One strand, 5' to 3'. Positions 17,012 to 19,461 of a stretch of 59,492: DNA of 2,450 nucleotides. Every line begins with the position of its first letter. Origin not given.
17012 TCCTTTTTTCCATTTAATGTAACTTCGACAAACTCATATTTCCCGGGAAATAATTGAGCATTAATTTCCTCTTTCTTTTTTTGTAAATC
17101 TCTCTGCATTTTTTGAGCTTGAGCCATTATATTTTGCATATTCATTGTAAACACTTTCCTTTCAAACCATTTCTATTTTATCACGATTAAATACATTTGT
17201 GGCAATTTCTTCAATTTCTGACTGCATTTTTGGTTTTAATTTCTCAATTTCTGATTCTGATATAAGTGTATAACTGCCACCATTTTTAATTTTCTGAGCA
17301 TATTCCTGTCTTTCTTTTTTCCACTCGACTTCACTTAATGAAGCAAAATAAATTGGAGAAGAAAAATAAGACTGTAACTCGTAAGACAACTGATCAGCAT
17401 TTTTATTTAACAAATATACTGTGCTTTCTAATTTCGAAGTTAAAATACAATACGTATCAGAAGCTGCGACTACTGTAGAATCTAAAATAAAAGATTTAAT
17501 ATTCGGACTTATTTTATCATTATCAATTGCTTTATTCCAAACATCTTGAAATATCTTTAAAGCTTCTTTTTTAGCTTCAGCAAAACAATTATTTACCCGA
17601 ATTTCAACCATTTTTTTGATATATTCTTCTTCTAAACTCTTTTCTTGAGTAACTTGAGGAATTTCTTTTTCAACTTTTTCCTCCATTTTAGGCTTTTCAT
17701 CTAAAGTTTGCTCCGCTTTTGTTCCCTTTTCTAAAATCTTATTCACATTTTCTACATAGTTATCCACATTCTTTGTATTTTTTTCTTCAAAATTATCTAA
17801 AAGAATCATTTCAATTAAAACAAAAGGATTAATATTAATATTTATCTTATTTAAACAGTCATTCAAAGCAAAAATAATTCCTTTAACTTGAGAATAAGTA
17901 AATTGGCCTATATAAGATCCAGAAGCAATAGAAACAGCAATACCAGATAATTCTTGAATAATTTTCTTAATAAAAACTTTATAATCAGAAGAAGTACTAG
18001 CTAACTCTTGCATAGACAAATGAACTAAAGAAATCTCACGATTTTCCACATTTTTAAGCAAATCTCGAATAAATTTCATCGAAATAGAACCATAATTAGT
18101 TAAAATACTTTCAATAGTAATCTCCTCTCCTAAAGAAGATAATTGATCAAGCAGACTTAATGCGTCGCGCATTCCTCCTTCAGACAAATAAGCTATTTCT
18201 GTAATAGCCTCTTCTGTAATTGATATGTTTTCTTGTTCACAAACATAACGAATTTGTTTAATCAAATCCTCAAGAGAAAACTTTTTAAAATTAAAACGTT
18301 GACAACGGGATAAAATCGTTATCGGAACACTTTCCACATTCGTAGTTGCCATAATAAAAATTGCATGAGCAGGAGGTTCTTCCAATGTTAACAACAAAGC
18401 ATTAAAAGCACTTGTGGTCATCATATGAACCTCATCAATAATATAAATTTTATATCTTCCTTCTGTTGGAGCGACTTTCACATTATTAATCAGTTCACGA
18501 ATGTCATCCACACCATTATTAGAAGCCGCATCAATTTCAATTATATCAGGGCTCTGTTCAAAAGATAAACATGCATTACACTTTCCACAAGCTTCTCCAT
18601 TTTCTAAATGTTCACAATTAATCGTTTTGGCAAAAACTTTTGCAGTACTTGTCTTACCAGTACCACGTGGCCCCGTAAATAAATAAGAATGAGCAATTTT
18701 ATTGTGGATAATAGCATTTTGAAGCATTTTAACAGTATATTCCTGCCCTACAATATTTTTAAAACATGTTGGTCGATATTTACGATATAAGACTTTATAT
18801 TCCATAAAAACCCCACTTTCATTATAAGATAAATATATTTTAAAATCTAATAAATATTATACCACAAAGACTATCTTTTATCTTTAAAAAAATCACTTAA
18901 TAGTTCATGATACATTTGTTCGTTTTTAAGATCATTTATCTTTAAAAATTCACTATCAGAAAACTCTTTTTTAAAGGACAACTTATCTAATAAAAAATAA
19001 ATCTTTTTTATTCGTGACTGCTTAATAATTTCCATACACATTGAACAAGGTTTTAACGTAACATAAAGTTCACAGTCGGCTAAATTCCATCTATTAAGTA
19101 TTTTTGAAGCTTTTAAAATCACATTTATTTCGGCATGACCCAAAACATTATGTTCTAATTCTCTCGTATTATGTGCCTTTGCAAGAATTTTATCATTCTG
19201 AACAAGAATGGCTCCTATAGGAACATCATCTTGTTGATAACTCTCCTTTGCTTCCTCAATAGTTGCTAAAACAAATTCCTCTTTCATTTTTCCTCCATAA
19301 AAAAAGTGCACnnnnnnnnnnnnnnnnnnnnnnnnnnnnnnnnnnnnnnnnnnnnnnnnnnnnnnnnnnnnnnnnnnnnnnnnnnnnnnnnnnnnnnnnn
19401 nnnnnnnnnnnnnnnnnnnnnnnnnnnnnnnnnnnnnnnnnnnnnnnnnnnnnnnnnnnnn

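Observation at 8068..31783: Six copies of the Noc-binding-site palindrome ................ within 24 kb, three inside genes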

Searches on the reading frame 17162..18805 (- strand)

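Call 6: search_protein_families(library=ncbifam, proteins=[window:17162-18805:-])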
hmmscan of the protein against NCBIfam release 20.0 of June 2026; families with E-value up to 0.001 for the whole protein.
window:17162-18805:- (547 aa): 76 families (the best 25 are shown)
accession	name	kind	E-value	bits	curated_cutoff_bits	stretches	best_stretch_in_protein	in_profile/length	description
NF004046.1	PRK05563.1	equivalog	1.8e-132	443.1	400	1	3-517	2-548/567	DNA polymerase III subunit gamma/tau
TIGR02397.1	dnaX_nterm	equivalog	3.1e-117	391.8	250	1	3-295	1-296/355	DNA polymerase III subunit gamma/tau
NF011526.0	PRK14965.1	equivalog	1.6e-108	364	670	1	1-291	1-294/578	DNA polymerase III subunits gamma and tau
NF011510.0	PRK14948.1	equivalog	2.6e-105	353.6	593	1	1-487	3-512/640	DNA polymerase III subunit gamma/tau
NF004549.0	PRK05896.1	equivalog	4.1e-105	352.8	578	1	4-420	4-423/642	DNA polymerase III subunits gamma and tau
NF005942.0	PRK07994.1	equivalog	1.9e-103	347.7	613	1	1-298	1-301/655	DNA polymerase III subunit gamma/tau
NF011523.0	PRK14962.1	equivalog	9.9e-103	344.4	576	1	4-406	2-398/474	DNA polymerase III subunits gamma and tau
NF011512.0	PRK14950.1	equivalog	1.7e-102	344.5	593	1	1-292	1-296/585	DNA polymerase III subunits gamma and tau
NF011514.0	PRK14953.1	equivalog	3.6e-101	339.5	536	1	1-427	1-430/488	DNA polymerase III subunits gamma and tau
NF006585.0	PRK09111.1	equivalog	7.7e-96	322.1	604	1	2-284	26-316/616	DNA polymerase III subunit gamma/tau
NF011531.0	PRK14971.1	equivalog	1.9e-93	314.3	685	1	3-292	4-297/614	DNA polymerase III subunit gamma/tau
NF011511.0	PRK14949.1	equivalog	1.1e-87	295.4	1016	1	1-266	1-270/984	DNA polymerase III subunits gamma and tau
NF004962.0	PRK06305.1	equivalog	2.9e-86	290.5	559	1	2-400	3-406/465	DNA polymerase III subunits gamma and tau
NF011524.0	PRK14963.1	equivalog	1e-85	289.1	601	1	6-234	4-233/647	DNA polymerase III subunits gamma and tau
NF005173.0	PRK06647.1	equivalog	1.8e-85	287.9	623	1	1-543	1-560/568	DNA polymerase III subunits gamma and tau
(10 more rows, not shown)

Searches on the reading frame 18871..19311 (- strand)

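Call 7: search_protein_families(library=ncbifam, proteins=[window:18871-19311:-])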
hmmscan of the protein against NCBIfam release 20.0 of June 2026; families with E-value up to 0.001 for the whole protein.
window:18871-19311:- (146 aa): 4 families
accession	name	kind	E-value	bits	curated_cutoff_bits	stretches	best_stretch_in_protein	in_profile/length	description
NF008113.2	PRK10860.1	equivalog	4.3e-20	72.2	150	1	11-106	8-103/165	tRNA adenosine(34) deaminase TadA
TIGR02571.1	ComEB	equivalog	5.2e-08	33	219.45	1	59-110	69-118/151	ComE operon protein 2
NF041025.1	antiphage_deaminase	equivalog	6.4e-08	31.9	400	1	40-107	320-386/437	anti-phage dCTP deaminase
TIGR00326.1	eubact_ribD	equivalog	2.1e-07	30.5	156.35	1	30-106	19-92/343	bifunctional diaminohydroxyphosphoribosylaminopyrimidine deaminase/5-amino-6-(5-phosphoribosylamino)uracil reductase RibD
